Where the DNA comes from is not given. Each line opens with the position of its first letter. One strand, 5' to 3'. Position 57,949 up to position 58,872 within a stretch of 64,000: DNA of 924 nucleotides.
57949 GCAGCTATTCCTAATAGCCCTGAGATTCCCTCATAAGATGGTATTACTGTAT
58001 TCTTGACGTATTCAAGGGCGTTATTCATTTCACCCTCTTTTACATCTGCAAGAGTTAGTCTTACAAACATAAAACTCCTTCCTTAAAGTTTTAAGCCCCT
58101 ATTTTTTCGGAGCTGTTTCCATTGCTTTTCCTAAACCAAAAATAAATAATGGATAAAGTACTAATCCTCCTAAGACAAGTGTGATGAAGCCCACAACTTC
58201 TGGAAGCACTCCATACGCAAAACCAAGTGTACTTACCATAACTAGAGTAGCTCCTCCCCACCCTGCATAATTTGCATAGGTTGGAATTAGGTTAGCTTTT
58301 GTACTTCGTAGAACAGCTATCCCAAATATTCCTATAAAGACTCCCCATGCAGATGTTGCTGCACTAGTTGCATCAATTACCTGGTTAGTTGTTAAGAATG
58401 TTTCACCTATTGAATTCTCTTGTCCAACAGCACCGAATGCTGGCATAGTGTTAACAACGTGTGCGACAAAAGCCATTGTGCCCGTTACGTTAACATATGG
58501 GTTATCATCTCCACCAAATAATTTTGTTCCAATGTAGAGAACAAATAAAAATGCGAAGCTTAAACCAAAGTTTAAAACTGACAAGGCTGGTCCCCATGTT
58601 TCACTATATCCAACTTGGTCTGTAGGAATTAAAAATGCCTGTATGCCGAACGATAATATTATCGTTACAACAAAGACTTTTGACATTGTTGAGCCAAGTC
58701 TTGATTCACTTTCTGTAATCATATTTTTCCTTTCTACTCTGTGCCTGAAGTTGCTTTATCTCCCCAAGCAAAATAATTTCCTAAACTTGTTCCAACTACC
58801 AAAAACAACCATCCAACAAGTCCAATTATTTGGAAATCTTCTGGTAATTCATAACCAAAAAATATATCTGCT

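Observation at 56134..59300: Array of three paralogous membrane proteins interleaved with two paralogous tandem-ABM-like proteins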

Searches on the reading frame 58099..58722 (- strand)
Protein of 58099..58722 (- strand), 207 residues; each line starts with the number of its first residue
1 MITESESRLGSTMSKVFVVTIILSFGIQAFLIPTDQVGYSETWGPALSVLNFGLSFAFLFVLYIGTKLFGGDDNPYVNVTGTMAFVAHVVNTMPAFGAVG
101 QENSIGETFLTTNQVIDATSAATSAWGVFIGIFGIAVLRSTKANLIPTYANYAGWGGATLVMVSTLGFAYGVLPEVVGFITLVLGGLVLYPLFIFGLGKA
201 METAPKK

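Call 3: search_protein_families(library=pfam, proteins=[window:58099-58722:-], max_evalue=1)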
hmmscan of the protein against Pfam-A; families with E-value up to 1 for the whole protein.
window:58099-58722:- (207 aa): 0 families

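Call 4: search_protein_families(library=ncbifam, proteins=[window:58099-58722:-], max_evalue=1)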
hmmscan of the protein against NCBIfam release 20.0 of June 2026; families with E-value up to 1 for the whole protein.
window:58099-58722:- (207 aa): 1 family
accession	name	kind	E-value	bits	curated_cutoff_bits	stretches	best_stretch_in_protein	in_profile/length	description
NF051481.1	EbrA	exception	0.36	11.2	160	1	130-185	39-98/104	SMR family multidrug efflux transporter EbrA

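Call 10: find_homologous_proteins(query=window:58099-58722:-, max_evalue=0.001)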
Query window:58099-58722:- (207 aa): 20 proteins with E <= 0.001 among 473 candidates.
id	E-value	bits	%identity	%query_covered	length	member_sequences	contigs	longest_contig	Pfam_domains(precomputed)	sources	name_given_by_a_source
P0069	1.6e-117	409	93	99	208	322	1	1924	-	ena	-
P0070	6.1e-105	368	84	100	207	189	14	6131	-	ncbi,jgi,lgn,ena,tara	jgi:hypothetical protein|tara:strand:- start:574 stop:1197 length:624 start_codon:yes stop_codon:yes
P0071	2.0e-102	359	81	99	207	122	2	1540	-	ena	-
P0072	2.4e-90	320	75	99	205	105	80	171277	-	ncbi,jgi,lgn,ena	jgi:hypothetical protein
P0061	6.3e-77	276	81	78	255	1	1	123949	-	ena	-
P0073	1.3e-76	275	80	76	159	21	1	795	-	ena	-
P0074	1.1e-75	272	61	99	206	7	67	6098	-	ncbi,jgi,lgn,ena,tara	tara:strand:+ start:490 stop:1110 length:621 start_codon:yes stop_codon:yes gene_type:complete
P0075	1.2e-74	269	61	99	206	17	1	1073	-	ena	-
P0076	1.4e-74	268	61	99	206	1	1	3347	-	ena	-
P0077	8.1e-74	266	60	99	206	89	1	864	-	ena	-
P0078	9.3e-66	240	92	60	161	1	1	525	-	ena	-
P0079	1.6e-65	239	59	97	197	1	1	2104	-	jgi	jgi:hypothetical protein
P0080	4.1e-63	231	97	56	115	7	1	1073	-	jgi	-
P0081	1.7e-59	219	53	100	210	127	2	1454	-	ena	-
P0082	1.4e-51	193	59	72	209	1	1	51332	-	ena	-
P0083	6.6e-46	175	45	99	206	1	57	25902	-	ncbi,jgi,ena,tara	tara:strand:- start:45 stop:665 length:621 start_codon:yes stop_codon:yes gene_type:complete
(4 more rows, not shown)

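Call 13: find_encoding_contigs(protein=P0072, flank=10000, max_places=4)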
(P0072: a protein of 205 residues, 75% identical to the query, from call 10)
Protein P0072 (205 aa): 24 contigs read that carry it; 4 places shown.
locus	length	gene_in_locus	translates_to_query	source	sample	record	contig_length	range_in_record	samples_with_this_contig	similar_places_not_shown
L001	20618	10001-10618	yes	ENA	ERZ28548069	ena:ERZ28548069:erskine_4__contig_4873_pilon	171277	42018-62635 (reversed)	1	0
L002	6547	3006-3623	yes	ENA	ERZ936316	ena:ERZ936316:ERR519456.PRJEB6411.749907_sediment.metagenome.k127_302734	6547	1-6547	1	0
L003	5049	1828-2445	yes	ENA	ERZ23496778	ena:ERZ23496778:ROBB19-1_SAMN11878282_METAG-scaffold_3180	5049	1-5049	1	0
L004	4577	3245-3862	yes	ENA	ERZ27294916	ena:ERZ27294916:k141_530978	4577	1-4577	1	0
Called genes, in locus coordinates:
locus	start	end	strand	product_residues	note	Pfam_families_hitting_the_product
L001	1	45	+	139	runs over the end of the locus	-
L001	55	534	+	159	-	PF07823:CPDase (weak)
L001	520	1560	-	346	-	PF00291:PALP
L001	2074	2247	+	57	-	PF13555:AAA_29 (weak), PF00005:ABC_tran (weak)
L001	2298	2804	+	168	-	PF00005:ABC_tran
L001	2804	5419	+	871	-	PF12704:MacB_PCD, PF02687:FtsX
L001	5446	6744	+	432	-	PF01546:Peptidase_M20, PF07687:M20_dimer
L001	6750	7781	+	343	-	PF00296:Bac_luciferase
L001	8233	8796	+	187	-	-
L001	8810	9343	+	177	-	-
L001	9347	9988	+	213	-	-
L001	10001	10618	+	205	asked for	-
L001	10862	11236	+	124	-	PF01243:PNPOx_N (weak)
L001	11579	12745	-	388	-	PF13520:AA_permease_2, PF00324:AA_permease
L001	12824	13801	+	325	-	-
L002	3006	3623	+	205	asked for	-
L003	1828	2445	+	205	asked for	-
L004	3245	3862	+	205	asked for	-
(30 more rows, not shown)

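Call 14: find_encoding_contigs(protein=P0083, flank=10000, max_places=4)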
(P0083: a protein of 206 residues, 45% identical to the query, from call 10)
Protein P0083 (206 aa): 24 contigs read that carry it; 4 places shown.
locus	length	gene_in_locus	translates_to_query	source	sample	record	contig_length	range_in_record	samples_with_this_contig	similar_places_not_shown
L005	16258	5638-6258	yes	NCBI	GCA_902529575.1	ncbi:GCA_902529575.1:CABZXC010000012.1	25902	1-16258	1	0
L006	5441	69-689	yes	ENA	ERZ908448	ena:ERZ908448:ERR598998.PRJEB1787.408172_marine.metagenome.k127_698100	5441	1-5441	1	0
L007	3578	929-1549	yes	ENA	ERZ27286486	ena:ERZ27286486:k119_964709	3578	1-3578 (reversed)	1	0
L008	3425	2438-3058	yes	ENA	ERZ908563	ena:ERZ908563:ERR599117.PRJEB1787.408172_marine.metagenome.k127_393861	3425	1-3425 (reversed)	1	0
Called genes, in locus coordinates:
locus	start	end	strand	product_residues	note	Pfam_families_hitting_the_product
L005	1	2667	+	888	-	?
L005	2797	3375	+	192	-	-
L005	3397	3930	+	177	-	-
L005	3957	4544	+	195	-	-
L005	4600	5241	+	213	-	-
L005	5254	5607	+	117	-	-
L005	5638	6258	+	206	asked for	-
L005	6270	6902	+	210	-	-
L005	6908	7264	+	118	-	PF07883:Cupin_2 (weak)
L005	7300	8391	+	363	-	PF01757:Acyl_transf_3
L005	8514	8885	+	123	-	-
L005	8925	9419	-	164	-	-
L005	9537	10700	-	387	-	PF00324:AA_permease, PF13520:AA_permease_2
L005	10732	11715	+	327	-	-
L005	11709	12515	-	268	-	PF19576:Acyltransf_2, PF01553:Acyltransferase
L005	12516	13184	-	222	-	PF01553:Acyltransferase (faint)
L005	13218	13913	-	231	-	PF00300:His_Phos_1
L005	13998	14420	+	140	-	-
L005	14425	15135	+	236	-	PF08713:DNA_alkylation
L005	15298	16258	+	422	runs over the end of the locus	PF00067:p450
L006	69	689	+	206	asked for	-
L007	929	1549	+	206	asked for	-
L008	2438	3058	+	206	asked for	-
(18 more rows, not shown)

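Call 26: search_protein_representatives(alignment_id=A1)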
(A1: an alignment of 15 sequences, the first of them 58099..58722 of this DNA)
Query: 15 sequences, 208 profile positions. Proteins with E-value up to 0.001 (for the whole library): 75; up to 1e-10: 49; up to 1e-30: 12. The best 75 are listed.
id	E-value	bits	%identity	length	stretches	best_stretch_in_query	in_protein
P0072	6.2e-91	320.1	-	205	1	1-206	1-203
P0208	3.5e-77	275.2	-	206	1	1-205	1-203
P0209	3.7e-58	213.1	-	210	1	4-207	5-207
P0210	5.7e-50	186.3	-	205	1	1-205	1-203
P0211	5.4e-46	173.3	-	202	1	3-205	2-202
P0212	2.5e-43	164.6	-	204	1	3-204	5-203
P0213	3.3e-39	151.1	-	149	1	1-125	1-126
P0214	1.6e-38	148.9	-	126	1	85-206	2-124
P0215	7.3e-38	146.7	-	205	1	1-206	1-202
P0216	3.5e-36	141.3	-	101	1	1-101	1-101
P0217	5.2e-33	130.9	-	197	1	1-188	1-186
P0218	1.3e-31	126.4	-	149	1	78-185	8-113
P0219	6.8e-29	117.4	-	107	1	1-73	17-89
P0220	1.0e-28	116.9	-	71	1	1-70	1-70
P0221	7.7e-28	114.0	-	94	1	117-205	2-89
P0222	4.9e-27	111.4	-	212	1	1-204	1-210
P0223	1.0e-26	110.3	-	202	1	1-202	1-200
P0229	9.6e-23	97.4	-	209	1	1-204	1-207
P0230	1.3e-22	97.0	-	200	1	9-205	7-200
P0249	5.0e-13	65.6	-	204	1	1-204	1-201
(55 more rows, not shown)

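Call 39: search_protein_families(library=pfam, alignment_id=A4, max_evalue=0.1)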
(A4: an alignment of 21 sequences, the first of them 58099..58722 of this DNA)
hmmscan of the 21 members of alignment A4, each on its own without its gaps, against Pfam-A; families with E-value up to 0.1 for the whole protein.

A. member 1, window:58099-58722:- (207 aa): 0 families

B. families by the number of members that match (of 21 scanned): 3 families
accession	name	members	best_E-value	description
PF11174.13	DUF2970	1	0.0095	Protein of unknown function (DUF2970)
PF10734.14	DUF2523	1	0.034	Protein of unknown function (DUF2523)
PF11070.13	DUF2871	1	0.036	Protein of unknown function (DUF2871)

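Call 41: predict_structure(alignment_id=A4)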
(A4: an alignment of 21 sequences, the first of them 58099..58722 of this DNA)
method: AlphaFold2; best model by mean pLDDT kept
length: 207 residues; sequences in the alignment: 21
mean_pLDDT: 90.4   pTM: 0.86
mean pLDDT of the five models: 90.4, 89.1, 87.3, 86.8, 86.8
residues with pLDDT >= 90: 119; 70-90: 88; 50-70: 0; < 50: 0
segments of 3 or more residues with pLDDT < 50: none
pLDDT, mean of each block of 10 residues (from residue 1): 93 97 90 81 91 96 95 89 95 88 84 85 88 95 92 94 88 83 88 97 88
secondary structure, 60 per line:
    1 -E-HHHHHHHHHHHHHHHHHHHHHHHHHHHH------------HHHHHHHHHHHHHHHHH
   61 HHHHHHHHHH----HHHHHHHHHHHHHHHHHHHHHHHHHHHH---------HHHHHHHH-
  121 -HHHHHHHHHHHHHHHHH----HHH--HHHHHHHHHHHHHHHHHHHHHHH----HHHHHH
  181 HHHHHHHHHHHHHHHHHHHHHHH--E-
elements in order: H4-31 H44-70 H75-102 H112-119 H122-138 H148-170 H175-203

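Call 47: fold_search(model_id=the predicted structure, library=pdb)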
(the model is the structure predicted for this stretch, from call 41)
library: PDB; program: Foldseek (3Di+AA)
matches with E <= 10: 404; with E <= 0.001: 0
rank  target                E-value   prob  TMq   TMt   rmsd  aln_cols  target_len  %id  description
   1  8r0p_A                9.3e-02  0.35  0.20  0.16  21.7       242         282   14  Cryo-EM structure of the microbial rhodopsin CryoR2 at pH 8.0 in detergent (released 2025-05-14)
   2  4pxk                  1.1e-01  0.77  0.32  0.29  15.3       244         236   12  Crystal structure of Haloarcula marismortui bacteriorhodopsin I D94N mutant (released 2014-12-17)
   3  8r97_B                3.5e-01  0.20  0.22  0.17  21.4       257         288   12  Crystal structure of the cryorhodopsin CryoR2 at pH 4.6, type B crystals, non-illuminated state (released 2024-12-11)
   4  8r97_F                3.6e-01  0.18  0.21  0.17  21.4       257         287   12  Crystal structure of the cryorhodopsin CryoR2 at pH 4.6, type B crystals, non-illuminated state (released 2024-12-11)
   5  4jr8                  3.8e-01  0.63  0.35  0.32  15.7       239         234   15  Crystal structure of cruxrhodopsin-3 from Haloarcula vallismortis at 2.3 angstrom resolution (released 2014-03-26)
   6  8r98_A                3.8e-01  0.23  0.23  0.18  21.2       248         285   10  Crystal structure of the cryorhodopsin CryoR2 at pH 4.6, type B crystals, illuminated state (released 2024-12-11)
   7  8r96_D                5.7e-01  0.15  0.21  0.18  21.4       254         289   11  Crystal structure of the cryorhodopsin CryoR2 at pH 4.6, type A crystals (released 2024-12-11)
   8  8r0l_A                5.7e-01  0.14  0.20  0.16  21.2       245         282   11  Cryo-EM structure of the microbial rhodopsin CryoR1 at pH 8.0 in nanodisc (released 2025-05-14)
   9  7zn0_C                6.0e-01  0.44  0.33  0.32  14.9       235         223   14  Crystal structure of the light-driven inward proton pump xenorhodopsin BcXeR in the M state at pH 8.2 in the presence  (released 2023-05-10)
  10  7d7q_B                6.3e-01  0.35  0.30  0.22  15.1       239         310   12  Crystal structure of the transmembrane domain and linker region of Salpingoeca rosetta rhodopsin phosphodiesterase (released 2020-11-18)
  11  8yrg_R                6.8e-01  0.51  0.36  0.32  20.0       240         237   11  CryoEM structure of fospropofol-bound MRGPRX4-Gq complex (released 2024-05-22)
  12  8r96_A                6.8e-01  0.16  0.25  0.20  21.2       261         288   13  Crystal structure of the cryorhodopsin CryoR2 at pH 4.6, type A crystals (released 2024-12-11)
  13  8r96_B                7.2e-01  0.15  0.24  0.19  21.0       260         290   12  Crystal structure of the cryorhodopsin CryoR2 at pH 4.6, type A crystals (released 2024-12-11)
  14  1h2s_A                7.8e-01  0.33  0.30  0.28  14.2       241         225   10  Molecular basis of transmenbrane signalling by sensory rhodopsin II-transducer complex (released 2002-10-10)
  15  8r96_C                7.8e-01  0.14  0.23  0.19  20.8       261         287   13  Crystal structure of the cryorhodopsin CryoR2 at pH 4.6, type A crystals (released 2024-12-11)
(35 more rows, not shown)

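Call 49: search_protein_families(library=padloc, proteins=[window:58099-58722:-, L005:5254-5607:+], max_evalue=1)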
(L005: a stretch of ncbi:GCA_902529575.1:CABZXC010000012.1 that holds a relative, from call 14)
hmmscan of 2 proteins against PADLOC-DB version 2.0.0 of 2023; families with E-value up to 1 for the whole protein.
window:58099-58722:- (207 aa): 0 families

L005:5254-5607:+ (117 aa): 0 families

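Call 78: search_solved_structures(query=A4, max_evalue=10)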
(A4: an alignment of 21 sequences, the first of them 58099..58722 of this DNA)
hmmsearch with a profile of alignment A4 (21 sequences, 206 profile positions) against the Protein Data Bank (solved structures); distinct sequences matched with E-value up to 10: 1.
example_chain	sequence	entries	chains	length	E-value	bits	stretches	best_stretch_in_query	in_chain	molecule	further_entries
5il7_A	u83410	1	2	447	0.0091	18.8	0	92-120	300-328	Rab family protein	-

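Call 85: find_encoding_contigs(protein=P0249, flank=6000, max_places=3)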
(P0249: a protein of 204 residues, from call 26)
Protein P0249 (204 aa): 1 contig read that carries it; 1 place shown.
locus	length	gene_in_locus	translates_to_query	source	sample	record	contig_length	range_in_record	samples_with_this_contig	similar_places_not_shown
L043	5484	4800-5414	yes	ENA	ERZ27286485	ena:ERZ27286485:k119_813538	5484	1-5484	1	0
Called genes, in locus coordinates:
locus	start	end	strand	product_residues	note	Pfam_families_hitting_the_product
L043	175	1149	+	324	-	PF00294:PfkB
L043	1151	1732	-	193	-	PF18306:LDcluster4, PF03641:Lysine_decarbox (faint), PF18171:LSDAT_prok (weak)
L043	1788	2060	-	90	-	-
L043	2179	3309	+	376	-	PF05935:Arylsulfotrans, PF14269:Arylsulfotran_2 (weak), PF05935:Arylsulfotrans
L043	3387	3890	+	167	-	PF12867:DinB_2 (weak)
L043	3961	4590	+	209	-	-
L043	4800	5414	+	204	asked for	-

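Call 86: find_encoding_contigs(protein=P0229, flank=6000, max_places=3)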
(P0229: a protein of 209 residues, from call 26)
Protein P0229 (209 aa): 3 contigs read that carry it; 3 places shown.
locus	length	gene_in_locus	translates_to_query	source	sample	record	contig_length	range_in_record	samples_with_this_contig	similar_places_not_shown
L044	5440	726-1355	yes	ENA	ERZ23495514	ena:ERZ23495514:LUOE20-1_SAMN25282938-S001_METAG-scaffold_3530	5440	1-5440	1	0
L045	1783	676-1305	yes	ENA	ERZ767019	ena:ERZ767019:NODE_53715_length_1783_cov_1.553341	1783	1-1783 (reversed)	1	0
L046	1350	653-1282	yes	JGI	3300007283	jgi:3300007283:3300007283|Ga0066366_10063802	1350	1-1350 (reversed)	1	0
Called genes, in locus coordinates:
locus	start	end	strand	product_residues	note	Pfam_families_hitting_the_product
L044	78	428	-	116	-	PF13240:Zn_Ribbon_1, PF13248:Zn_ribbon_3 (weak)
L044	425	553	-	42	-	-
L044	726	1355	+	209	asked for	-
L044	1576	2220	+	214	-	PF01596:Methyltransf_3, PF01135:PCMT, PF13578:Methyltransf_24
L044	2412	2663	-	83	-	-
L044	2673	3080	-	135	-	-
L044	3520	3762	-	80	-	-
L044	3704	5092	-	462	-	PF01476:LysM, PF23473:LysM3_LYK4_5 (faint), PF01476:LysM, PF03734:YkuD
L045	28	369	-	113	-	PF13240:Zn_Ribbon_1, PF13248:Zn_ribbon_3 (weak)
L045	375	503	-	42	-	-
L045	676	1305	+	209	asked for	-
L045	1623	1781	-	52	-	?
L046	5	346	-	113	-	PF13240:Zn_Ribbon_1, PF13248:Zn_ribbon_3 (weak)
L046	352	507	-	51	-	-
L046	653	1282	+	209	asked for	-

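Call 87: find_encoding_contigs(protein=P0230, flank=6000, max_places=3)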
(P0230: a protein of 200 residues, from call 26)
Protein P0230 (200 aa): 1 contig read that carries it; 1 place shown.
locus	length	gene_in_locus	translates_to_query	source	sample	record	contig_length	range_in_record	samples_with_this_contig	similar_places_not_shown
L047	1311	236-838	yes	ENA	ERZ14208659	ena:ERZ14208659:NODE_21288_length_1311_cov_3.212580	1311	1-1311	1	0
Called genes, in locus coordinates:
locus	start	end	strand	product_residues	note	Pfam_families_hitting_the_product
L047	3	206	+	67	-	?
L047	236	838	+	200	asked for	-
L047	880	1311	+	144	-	?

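Call 91: find_related_loci(query=A7, collection=metagenome_contigs, flank=7000)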
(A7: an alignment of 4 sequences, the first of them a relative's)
Query A7 (209 aa) in metagenome_contigs; peptide patterns used: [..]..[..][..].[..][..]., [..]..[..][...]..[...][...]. (x = any residue, [..] = any of these).
395 stretches matched a pattern; 23 encode a relative of the query (tblastn E <= 1e-3); 23 distinct loci.
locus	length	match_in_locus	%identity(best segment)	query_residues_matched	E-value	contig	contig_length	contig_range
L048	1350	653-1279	100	1-209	6e-146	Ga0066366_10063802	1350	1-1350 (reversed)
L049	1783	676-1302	100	1-209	6e-144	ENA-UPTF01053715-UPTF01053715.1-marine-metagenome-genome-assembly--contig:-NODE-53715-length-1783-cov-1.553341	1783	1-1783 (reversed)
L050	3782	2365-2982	67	1-209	2e-86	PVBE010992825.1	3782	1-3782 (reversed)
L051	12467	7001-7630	61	1-209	6e-84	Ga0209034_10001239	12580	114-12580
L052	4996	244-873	60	1-209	1e-82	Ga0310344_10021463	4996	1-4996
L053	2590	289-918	61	1-209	6e-79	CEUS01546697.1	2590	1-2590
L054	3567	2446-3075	61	1-209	1e-77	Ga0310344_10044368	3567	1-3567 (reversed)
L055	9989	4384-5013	59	1-209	2e-76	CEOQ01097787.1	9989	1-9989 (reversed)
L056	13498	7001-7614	65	5-209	1e-70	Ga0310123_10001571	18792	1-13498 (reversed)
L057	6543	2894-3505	46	2-209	2e-47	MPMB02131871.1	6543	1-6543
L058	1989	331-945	42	1-209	3e-44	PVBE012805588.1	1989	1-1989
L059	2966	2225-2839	41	1-209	1e-42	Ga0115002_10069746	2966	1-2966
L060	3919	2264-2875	39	1-208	3e-38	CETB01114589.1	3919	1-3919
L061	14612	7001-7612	39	1-208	4e-38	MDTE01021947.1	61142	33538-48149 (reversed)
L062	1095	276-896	37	1-209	1e-34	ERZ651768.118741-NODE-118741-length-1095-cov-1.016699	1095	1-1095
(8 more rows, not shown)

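Call 94: list_cluster_members(proteins=[P0229, P0222, P0249, P0223, P0230, P0217, P0212, P0215, P0211, P0210])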
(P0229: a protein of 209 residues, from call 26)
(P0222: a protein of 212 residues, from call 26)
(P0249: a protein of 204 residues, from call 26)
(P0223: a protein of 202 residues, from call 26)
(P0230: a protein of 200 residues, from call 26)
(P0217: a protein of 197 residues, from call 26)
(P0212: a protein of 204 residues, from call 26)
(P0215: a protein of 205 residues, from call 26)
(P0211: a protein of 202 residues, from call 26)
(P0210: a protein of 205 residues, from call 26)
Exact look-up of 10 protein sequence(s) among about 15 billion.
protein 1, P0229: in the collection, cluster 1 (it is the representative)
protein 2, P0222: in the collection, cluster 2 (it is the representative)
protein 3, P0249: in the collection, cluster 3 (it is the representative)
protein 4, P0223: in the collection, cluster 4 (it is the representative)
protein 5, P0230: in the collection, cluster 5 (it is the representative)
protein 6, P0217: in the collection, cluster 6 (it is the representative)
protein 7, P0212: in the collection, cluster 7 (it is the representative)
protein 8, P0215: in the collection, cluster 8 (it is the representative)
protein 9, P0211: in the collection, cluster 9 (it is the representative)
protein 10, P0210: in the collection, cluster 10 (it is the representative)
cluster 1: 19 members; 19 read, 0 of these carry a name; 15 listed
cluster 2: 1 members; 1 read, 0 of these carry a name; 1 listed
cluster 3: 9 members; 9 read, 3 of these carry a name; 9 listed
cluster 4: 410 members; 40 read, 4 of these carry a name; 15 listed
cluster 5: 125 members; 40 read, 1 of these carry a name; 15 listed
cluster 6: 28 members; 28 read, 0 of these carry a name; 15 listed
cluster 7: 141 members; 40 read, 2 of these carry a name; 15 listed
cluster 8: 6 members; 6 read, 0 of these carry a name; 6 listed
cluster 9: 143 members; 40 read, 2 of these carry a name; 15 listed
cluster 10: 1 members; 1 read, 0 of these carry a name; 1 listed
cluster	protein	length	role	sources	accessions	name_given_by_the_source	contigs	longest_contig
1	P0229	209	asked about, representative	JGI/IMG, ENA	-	-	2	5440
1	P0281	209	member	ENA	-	-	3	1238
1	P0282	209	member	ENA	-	-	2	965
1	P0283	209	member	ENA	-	-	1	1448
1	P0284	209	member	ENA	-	-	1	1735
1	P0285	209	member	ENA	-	-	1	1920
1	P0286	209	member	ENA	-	-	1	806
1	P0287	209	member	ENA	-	-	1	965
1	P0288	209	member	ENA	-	-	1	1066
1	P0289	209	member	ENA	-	-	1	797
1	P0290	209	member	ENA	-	-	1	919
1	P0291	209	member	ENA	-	-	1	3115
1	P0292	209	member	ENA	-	-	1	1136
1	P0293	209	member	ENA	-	-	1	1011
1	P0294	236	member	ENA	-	-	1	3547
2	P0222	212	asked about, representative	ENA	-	-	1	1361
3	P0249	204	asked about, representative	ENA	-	-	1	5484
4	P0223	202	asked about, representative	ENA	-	-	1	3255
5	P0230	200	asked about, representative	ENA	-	-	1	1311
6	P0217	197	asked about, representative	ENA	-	-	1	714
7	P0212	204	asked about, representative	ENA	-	-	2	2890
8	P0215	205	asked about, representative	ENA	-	-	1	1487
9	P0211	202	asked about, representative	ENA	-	-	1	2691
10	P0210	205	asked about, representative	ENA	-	-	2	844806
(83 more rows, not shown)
